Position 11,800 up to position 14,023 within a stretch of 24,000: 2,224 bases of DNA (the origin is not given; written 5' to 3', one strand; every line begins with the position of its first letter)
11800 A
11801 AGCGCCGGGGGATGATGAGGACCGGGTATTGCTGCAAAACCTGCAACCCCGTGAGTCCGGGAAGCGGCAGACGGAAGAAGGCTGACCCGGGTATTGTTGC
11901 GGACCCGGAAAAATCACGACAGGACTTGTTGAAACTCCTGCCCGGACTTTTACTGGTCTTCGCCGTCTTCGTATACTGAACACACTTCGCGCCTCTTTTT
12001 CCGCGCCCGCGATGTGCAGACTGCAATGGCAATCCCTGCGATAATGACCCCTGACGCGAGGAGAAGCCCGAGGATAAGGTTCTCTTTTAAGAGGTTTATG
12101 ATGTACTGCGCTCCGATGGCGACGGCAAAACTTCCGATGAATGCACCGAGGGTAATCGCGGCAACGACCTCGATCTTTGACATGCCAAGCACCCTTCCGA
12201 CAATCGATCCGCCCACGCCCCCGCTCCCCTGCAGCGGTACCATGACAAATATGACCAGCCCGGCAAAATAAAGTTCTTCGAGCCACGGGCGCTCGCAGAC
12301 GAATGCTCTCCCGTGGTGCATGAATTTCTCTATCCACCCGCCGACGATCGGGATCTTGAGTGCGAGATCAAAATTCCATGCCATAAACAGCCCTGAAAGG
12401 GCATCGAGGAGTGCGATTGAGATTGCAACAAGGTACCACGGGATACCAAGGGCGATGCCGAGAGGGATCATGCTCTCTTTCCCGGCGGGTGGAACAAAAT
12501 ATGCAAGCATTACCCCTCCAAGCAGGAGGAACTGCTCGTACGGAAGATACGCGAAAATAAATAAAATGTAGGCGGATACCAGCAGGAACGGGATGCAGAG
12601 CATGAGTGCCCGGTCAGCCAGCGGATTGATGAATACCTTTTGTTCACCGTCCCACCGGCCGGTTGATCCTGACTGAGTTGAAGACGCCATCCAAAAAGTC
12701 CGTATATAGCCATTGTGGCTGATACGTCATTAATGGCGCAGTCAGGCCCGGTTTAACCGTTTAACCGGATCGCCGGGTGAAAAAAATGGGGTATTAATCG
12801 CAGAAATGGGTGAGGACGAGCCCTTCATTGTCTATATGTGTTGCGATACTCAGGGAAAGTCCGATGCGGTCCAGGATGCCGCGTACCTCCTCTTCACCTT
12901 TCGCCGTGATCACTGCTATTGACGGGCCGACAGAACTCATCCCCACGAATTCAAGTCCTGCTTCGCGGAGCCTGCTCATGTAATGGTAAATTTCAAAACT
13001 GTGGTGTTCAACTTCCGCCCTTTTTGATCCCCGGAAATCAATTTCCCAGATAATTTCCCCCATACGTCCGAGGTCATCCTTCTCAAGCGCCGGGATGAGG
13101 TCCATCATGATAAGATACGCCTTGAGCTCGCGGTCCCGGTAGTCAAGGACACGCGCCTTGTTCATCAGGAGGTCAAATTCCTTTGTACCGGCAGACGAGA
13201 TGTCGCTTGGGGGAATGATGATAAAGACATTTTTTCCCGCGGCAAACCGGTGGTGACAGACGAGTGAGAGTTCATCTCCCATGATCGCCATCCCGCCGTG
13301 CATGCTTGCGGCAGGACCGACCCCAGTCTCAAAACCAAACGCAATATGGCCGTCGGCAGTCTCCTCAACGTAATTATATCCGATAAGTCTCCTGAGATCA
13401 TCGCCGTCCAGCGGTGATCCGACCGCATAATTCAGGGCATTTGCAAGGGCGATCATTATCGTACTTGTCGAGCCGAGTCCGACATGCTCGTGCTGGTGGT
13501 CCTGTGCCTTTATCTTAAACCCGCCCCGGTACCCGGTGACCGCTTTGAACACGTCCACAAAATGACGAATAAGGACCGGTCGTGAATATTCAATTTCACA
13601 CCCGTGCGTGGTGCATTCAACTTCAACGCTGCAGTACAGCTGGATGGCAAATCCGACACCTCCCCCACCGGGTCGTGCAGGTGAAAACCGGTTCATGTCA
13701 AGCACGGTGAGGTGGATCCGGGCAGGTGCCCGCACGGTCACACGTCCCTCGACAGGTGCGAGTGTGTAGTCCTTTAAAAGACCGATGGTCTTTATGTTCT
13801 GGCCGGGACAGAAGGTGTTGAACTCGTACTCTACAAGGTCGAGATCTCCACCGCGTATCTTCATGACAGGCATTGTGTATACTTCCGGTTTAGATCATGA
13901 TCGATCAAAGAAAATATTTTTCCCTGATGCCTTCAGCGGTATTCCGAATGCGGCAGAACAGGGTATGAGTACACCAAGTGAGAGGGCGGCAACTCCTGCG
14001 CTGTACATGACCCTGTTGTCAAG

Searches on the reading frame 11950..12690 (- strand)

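Call 5: search_protein_families(library=ncbifam, proteins=[window:11950-12690:-], max_evalue=0.00001)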
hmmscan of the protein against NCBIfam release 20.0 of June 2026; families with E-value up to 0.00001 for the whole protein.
window:11950-12690:- (246 aa): 0 families

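Call 6: search_protein_families(library=pfam, proteins=[window:11950-12690:-], max_evalue=0.00001)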
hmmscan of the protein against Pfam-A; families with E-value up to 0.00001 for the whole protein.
window:11950-12690:- (246 aa): 1 family
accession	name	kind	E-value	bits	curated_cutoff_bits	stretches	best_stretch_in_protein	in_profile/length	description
PF06695.16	Sm_multidrug_ex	-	4.4e-14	53.6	30.7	1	75-186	6-118/121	Putative small multi-drug export protein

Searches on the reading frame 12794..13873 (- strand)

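Call 5: search_protein_families(library=ncbifam, proteins=[window:12794-13873:-], max_evalue=0.00001)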
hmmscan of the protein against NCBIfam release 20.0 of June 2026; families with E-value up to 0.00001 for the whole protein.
window:12794-13873:- (359 aa): 2 families
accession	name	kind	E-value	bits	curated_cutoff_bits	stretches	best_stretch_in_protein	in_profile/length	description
NF040726.1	BetaRFA-P_synth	equivalog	2e-24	86.4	328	1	46-351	2-324/327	beta-ribofuranosylaminobenzene 5'-phosphate synthase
TIGR00144.1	beta_RFAP_syn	subfamily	7e-21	74.7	113.5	1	46-351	2-320/325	beta-ribofuranosylaminobenzene 5'-phosphate synthase family protein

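Call 6: search_protein_families(library=pfam, proteins=[window:12794-13873:-], max_evalue=0.00001)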
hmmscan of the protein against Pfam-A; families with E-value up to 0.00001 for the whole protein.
window:12794-13873:- (359 aa): 1 family
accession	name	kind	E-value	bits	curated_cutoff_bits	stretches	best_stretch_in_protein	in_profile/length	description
PF00288.32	GHMP_kinases_N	-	6.8e-07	29.9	22.3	1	105-164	6-63/87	GHMP kinases N terminal domain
